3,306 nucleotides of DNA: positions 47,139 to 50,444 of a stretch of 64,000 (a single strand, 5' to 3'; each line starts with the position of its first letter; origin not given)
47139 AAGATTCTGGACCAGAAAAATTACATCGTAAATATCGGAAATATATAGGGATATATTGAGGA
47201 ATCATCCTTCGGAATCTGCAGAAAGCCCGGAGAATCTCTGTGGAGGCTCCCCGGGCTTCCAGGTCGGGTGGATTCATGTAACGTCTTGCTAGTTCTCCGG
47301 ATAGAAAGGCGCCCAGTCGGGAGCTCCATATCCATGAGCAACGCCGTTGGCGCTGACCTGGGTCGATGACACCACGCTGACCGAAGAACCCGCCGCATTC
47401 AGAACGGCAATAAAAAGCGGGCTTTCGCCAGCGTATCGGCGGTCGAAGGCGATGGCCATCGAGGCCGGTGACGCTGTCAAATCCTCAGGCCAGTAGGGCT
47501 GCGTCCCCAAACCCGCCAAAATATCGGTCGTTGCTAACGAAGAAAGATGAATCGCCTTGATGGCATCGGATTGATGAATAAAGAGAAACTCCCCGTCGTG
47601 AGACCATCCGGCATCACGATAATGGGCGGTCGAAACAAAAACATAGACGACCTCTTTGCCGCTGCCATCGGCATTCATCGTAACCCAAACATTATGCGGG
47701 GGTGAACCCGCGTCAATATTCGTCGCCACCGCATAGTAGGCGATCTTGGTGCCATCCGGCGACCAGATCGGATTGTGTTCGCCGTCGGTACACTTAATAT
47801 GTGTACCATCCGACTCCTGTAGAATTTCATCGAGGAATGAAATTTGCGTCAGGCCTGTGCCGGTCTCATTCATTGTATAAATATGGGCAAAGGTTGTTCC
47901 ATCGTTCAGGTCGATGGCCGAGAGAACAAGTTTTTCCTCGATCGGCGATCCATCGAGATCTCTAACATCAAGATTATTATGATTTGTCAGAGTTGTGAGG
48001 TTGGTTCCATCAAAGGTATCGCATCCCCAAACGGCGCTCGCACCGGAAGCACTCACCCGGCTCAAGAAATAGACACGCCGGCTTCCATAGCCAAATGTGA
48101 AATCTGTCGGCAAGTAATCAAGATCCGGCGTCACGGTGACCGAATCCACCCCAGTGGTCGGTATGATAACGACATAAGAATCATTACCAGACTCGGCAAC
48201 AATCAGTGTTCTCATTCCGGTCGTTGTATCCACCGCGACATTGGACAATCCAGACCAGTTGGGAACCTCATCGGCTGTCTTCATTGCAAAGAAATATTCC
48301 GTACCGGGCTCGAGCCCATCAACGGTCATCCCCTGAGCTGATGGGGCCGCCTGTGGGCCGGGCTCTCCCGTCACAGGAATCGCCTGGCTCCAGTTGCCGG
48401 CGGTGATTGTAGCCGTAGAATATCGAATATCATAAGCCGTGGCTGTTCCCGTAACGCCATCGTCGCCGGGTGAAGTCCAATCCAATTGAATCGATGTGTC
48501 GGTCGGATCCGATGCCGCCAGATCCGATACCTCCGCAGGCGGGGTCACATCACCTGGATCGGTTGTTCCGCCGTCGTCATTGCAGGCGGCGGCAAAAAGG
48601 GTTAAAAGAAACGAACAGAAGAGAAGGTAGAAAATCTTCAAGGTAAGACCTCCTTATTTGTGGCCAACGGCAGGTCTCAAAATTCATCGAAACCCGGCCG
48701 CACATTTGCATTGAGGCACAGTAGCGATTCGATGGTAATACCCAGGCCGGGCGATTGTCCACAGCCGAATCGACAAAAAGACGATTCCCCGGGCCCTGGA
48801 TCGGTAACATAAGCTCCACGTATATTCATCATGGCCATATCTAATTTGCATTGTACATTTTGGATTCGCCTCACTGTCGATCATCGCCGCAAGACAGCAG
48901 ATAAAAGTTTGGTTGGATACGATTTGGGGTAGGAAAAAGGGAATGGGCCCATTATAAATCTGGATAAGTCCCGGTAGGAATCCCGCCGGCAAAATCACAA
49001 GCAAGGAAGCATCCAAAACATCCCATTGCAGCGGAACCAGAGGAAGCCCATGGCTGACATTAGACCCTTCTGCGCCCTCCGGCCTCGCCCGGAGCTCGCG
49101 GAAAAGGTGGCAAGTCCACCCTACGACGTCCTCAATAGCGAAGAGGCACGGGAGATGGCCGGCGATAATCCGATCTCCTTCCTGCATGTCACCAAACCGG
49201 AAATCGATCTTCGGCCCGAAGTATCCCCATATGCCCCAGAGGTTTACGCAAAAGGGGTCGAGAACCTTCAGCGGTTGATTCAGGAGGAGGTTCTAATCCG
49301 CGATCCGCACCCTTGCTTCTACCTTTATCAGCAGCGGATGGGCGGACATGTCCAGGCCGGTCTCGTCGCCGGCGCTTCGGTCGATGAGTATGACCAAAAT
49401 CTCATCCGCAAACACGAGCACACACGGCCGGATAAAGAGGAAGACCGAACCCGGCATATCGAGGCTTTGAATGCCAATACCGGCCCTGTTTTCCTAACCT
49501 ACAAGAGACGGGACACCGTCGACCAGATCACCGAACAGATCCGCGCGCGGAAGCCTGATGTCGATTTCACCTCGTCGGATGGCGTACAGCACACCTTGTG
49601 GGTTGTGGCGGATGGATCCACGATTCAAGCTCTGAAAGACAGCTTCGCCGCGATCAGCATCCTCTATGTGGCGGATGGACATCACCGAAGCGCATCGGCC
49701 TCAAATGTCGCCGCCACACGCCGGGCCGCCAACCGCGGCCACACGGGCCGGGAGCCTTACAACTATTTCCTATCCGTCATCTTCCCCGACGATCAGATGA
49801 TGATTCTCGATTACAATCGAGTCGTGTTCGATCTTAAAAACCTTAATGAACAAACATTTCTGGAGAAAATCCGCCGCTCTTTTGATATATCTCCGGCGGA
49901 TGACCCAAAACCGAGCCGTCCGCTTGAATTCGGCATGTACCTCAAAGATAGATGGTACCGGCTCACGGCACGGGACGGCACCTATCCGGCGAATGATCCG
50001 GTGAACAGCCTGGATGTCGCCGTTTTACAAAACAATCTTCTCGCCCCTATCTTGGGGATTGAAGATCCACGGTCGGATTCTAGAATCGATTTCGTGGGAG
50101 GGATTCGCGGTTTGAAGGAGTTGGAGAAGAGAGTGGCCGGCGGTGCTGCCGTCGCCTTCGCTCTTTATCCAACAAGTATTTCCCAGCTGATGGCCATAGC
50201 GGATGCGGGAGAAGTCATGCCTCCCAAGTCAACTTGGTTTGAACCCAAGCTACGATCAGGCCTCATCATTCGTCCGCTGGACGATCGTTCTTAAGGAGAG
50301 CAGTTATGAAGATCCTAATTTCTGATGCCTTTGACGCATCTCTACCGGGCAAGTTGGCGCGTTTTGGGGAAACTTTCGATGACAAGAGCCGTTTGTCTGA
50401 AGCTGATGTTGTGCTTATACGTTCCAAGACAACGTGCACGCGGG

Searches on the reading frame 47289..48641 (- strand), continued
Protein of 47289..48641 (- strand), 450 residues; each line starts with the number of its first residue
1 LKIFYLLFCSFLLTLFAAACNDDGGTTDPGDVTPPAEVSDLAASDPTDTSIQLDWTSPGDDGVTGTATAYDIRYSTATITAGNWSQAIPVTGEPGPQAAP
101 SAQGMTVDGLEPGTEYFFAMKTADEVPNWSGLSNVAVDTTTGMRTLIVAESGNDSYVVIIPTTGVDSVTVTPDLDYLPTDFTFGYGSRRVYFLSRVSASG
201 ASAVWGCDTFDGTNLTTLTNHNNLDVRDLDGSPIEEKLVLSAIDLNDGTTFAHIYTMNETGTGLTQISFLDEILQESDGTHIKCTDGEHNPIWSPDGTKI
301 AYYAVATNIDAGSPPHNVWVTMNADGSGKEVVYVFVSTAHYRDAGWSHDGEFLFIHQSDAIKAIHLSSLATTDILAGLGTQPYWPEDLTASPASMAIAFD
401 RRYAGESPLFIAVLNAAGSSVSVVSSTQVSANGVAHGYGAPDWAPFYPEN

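Call 39: find_related_loci(query=A1, collection=genome_contigs, flank=3000)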
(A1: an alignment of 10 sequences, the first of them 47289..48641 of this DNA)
Query A1 (450 aa) in genome_contigs; peptide patterns used: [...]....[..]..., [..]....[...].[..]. (x = any residue, [..] = any of these).
233 stretches matched a pattern; 179 encode a relative of the query (tblastn E <= 1e-3); the best 80 are kept; 77 distinct loci.
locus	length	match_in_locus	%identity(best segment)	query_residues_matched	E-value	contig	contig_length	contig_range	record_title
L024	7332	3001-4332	42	7-446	9e-90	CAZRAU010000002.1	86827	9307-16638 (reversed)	MAG TPA_asm: uncultured bacterium isolate SRP185410_co2_431 genome assembly, contig: NODE_188_length_86827_cov_7.326753,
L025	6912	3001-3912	34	144-444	1e-40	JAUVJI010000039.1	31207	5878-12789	MAG: Bacteroidales bacterium isolate CSMAG_450 CSMAG_450_k127_311518_length_31207_cov_31.9989, whole genome shotgun sequ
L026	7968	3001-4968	68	30-135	1e-38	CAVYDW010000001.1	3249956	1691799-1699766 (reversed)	MAG: uncultured Phycisphaerae bacterium isolate MFD04492.bin.2.1 genome assembly, contig: contig_18431, whole genome sho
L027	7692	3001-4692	65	30-146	4e-38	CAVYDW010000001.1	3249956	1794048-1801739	MAG: uncultured Phycisphaerae bacterium isolate MFD04492.bin.2.1 genome assembly, contig: contig_18431, whole genome sho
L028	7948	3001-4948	68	30-136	4e-38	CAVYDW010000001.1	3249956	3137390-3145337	MAG: uncultured Phycisphaerae bacterium isolate MFD04492.bin.2.1 genome assembly, contig: contig_18431, whole genome sho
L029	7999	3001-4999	63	27-146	7e-38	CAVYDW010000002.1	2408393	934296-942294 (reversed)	MAG: uncultured Phycisphaerae bacterium isolate MFD04492.bin.2.1 genome assembly, contig: contig_22157, whole genome sho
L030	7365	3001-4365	62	24-148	9e-38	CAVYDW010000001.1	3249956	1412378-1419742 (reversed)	MAG: uncultured Phycisphaerae bacterium isolate MFD04492.bin.2.1 genome assembly, contig: contig_18431, whole genome sho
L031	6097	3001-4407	65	12-145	4e-37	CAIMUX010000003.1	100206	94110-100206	MAG: Candidatus Eisenbacteria bacterium isolate Loclat_bin-10216 genome assembly, contig: bin-10216:003/142, whole genom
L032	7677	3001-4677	62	30-154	3e-37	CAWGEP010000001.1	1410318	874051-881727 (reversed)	MAG: uncultured bacterium isolate MFD01872.bin.1.291 genome assembly, contig: contig_144638, whole genome shotgun sequen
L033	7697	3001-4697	61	24-149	4e-37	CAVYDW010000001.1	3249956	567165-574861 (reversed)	MAG: uncultured Phycisphaerae bacterium isolate MFD04492.bin.2.1 genome assembly, contig: contig_18431, whole genome sho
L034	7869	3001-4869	49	31-176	2e-37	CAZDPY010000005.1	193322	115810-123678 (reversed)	MAG TPA_asm: uncultured Ignavibacteriaceae bacterium isolate SRP141376_co1_149 genome assembly, contig: NODE_108_length_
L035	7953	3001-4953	67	23-149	2e-36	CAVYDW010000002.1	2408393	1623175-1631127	MAG: uncultured Phycisphaerae bacterium isolate MFD04492.bin.2.1 genome assembly, contig: contig_22157, whole genome sho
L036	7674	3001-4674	63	31-141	2e-36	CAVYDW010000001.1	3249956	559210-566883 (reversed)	MAG: uncultured Phycisphaerae bacterium isolate MFD04492.bin.2.1 genome assembly, contig: contig_18431, whole genome sho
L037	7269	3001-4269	54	30-163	4e-36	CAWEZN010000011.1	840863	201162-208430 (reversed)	MAG: uncultured candidate division Zixibacteria bacterium isolate MFD05942.bin.2.353 genome assembly, contig: contig_483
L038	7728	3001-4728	60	4-143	4e-36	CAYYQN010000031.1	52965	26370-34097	MAG TPA_asm: uncultured bacterium isolate binchicken_co115_312 genome assembly, contig: NODE_1130_length_52965_cov_11.92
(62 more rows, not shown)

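Call 46: predict_structure(alignment_id=A1)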
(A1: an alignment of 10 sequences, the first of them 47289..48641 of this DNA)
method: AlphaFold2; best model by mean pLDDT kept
length: 450 residues; sequences in the alignment: 10
mean_pLDDT: 73.0   pTM: 0.64
mean pLDDT of the five models: 73.0, 70.1, 69.9, 67.9, 62.2
residues with pLDDT >= 90: 74; 70-90: 205; 50-70: 107; < 50: 64
segments of 3 or more residues with pLDDT < 50: 18-32, 125-133, 139-145, 178-187, 435-442, 444-450
pLDDT, mean of each block of 10 residues (from residue 1): 64 50 33 63 74 78 59 83 85 79 87 73 53 51 46 58 56 55 50 72 76 77 86 80 83 88 88 87 87 89 87 80 94 77 80 84 93 85 75 80 71 92 88 48 40
secondary structure, 60 per line:
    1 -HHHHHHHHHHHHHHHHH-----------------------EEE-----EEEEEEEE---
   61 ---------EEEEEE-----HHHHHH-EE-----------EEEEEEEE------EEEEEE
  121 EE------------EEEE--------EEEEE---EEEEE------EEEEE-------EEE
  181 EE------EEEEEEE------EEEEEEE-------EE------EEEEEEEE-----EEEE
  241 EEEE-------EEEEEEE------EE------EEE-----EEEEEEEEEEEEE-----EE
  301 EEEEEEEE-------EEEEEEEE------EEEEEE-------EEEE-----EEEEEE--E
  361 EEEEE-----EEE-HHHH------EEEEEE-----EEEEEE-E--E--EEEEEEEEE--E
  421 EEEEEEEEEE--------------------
elements in order: H2-18 E42-44 E50-57 E70-75 H81-86 E101-108 E115-122 E135-138 E147-151 E155-159 E166-170 E178-182 E189-195 E202-208 E224-231 E237-244 E252-258 E273-275 E281-293 E299-308 E316-323 E330-335 E343-346 E352-357 E360-365 E371-373 H375-378 E385-390 E396-401 E409-417 E420-430

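Call 48: fold_search(model_id=the predicted structure, library=pdb)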
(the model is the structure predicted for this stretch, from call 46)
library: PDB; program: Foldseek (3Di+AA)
matches with E <= 10: 1446; with E <= 0.001: 520
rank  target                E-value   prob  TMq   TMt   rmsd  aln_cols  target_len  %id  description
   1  6pnv                  3.1e-10  1.00  0.40  0.44  12.8       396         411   14  1.42 Angstrom Resolution Crystal Structure of Translocation Protein TolB from Salmonella enterica (released 2019-07-17)
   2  3iax_A                3.8e-10  1.00  0.42  0.46  14.1       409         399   13  The crystal structure of the TolB box of Colicin A in complex with TolB reveals important differences in the recruitme (released 2009-10-13)
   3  4r40_C                4.0e-10  1.00  0.41  0.45  12.6       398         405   13  Crystal Structure of TolB/Pal complex from Yersinia pestis. (released 2014-09-03)
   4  2hqs_A                4.0e-10  1.00  0.41  0.44  12.5       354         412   14  Crystal structure of TolB/Pal complex (released 2007-04-03)
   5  4pwz_A                5.1e-10  1.00  0.40  0.44  13.9       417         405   14  Crystal structure of TolB protein from Yersinia pestis CO92 (released 2014-04-02)
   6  2ivz_D                6.3e-10  1.00  0.42  0.48  12.9       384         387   12  Structure of TolB in complex with a peptide of the colicin E9 T- domain (released 2006-08-16)
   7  1c5k                  6.3e-10  1.00  0.43  0.48  11.4       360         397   12  THE STRUCTURE OF TOLB, AN ESSENTIAL COMPONENT OF THE TOL-DEPENDENT TRANSLOCATION SYSTEM AND ITS INTERACTIONS WITH THE TR (released 2000-12-06)
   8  2ivz_A                8.5e-10  1.00  0.42  0.48  14.4       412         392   13  Structure of TolB in complex with a peptide of the colicin E9 T- domain (released 2006-08-16)
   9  4pwz_B                8.5e-10  1.00  0.41  0.45  13.6       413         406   14  Crystal structure of TolB protein from Yersinia pestis CO92 (released 2014-04-02)
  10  2ivz_C                9.4e-10  1.00  0.42  0.48  14.4       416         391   12  Structure of TolB in complex with a peptide of the colicin E9 T- domain (released 2006-08-16)
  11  2hqs_B                1.1e-09  1.00  0.40  0.44  14.3       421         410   14  Crystal structure of TolB/Pal complex (released 2007-04-03)
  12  2w8b_A                1.1e-09  1.00  0.41  0.45  14.0       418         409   13  Crystal structure of processed TolB in complex with Pal (released 2009-02-17)
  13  9a2l_MODEL_1_A        2.8e-09  1.00  0.41  0.42  12.5       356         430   13  Model of E. coli TolB by in-cell photo-crosslinking MS and deep learning (released 2023-02-24)
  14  4r40_A                2.8e-09  1.00  0.40  0.44  12.6       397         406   14  Crystal Structure of TolB/Pal complex from Yersinia pestis. (released 2014-09-03)
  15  2w8b_B                3.1e-09  1.00  0.41  0.44  12.5       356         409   14  Crystal structure of processed TolB in complex with Pal (released 2009-02-17)
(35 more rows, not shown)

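Call 52: find_encoding_contigs(protein=P0001, flank=6000, max_places=3)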
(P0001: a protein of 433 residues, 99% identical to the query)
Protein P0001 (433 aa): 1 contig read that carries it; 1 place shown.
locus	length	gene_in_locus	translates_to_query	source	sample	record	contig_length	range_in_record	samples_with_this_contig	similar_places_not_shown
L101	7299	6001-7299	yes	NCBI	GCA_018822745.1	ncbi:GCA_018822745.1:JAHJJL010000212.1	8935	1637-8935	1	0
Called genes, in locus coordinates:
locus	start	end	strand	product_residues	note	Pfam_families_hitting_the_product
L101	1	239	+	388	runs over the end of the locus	PF01546:Peptidase_M20, PF07687:M20_dimer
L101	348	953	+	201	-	PF00440:TetR_N, PF13305:TetR_C_33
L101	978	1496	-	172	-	PF02698:DUF218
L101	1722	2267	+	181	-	PF00857:Isochorismatase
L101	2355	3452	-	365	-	PF00266:Aminotran_5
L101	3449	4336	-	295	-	PF00389:2-Hacid_dh, PF02826:2-Hacid_dh_C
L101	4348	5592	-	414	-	PF06245:DUF1015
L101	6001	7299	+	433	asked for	PF00041:fn3, PF26549:Tricorn_N (faint)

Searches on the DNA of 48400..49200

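Call 3: search_rna_families(source=window, start=48400, end=49200, threshold=evalue, max_evalue=10, show_alignments=5)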
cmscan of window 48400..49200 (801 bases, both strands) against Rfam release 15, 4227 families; matches with E-value up to 10: 4.
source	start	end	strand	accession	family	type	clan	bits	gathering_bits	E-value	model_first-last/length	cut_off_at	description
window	49064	49109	-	RF03059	raiA-hairpin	Gene; sRNA;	-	16.3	43.7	3.5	1-48/48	no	raiA-hairpin RNA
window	48530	48584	-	RF01145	sR14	Gene; snRNA; snoRNA; CD-box;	-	15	38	0.21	1-54/54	no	Small nucleolar RNA sR14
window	48937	48972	-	RF02596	cyano_het_sRNA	Gene; sRNA;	-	13.5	35.7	9.3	1-56/56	no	Cyanobacteria heterocyst sRNA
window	48487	48523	+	RF02248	Six3os1_3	Gene; lncRNA;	-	10.3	40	6.7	1-75/75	no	Six3os1 conserved region 3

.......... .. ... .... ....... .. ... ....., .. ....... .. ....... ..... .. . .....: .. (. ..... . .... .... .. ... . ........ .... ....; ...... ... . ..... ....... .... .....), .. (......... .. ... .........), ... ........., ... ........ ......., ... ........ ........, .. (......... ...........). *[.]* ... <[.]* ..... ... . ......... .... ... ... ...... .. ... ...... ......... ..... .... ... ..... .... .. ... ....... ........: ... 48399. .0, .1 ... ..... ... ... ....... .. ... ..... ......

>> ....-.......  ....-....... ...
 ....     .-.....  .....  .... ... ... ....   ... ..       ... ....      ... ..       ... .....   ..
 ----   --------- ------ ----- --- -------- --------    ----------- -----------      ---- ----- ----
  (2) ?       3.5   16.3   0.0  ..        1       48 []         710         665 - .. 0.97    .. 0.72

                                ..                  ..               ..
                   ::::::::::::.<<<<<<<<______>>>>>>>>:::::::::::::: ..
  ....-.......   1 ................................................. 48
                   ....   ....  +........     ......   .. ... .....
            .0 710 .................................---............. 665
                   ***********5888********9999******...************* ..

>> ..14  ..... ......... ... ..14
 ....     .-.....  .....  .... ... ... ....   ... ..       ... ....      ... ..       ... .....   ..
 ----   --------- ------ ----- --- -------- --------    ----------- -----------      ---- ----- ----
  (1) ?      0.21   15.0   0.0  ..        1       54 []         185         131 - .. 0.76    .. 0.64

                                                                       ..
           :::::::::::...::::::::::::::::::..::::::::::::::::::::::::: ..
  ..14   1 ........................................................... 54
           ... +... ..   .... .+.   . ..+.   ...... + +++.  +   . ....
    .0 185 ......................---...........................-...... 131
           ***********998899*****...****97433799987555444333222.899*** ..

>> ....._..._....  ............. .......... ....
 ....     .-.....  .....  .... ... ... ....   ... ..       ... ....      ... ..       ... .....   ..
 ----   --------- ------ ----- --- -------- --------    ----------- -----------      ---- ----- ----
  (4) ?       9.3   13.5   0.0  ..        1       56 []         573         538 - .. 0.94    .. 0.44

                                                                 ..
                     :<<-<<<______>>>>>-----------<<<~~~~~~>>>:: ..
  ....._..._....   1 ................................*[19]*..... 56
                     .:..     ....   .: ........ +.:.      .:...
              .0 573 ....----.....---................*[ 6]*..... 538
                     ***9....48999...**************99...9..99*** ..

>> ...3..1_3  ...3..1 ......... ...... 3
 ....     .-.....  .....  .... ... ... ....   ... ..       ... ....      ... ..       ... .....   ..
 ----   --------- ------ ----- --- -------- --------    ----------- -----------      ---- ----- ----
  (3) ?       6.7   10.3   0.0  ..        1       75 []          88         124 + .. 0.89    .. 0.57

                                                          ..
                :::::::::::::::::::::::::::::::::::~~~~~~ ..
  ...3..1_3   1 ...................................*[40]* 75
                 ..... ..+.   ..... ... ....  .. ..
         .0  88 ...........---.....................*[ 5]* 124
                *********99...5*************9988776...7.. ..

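Call 29: search_rna_families(source=window, start=48600, end=48900, threshold=evalue, max_evalue=10, show_alignments=3)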
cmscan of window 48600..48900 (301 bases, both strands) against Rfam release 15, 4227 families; matches with E-value up to 10: 0.
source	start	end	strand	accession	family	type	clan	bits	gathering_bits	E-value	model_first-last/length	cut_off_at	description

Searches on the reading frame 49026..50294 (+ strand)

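Call 6: search_protein_families(library=pfam, proteins=[window:49026-50294:+], max_evalue=0.01)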
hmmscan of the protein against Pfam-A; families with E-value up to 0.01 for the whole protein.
window:49026-50294:+ (422 aa): 1 family
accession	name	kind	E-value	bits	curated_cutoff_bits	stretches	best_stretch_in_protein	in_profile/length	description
PF06245.16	DUF1015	-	1.5e-116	389.4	25.8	1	12-331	1-324/325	Protein of unknown function (DUF1015)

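Call 7: search_protein_families(library=ncbifam, proteins=[window:49026-50294:+], max_evalue=0.01)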
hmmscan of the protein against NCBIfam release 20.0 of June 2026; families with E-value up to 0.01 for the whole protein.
window:49026-50294:+ (422 aa): 0 families
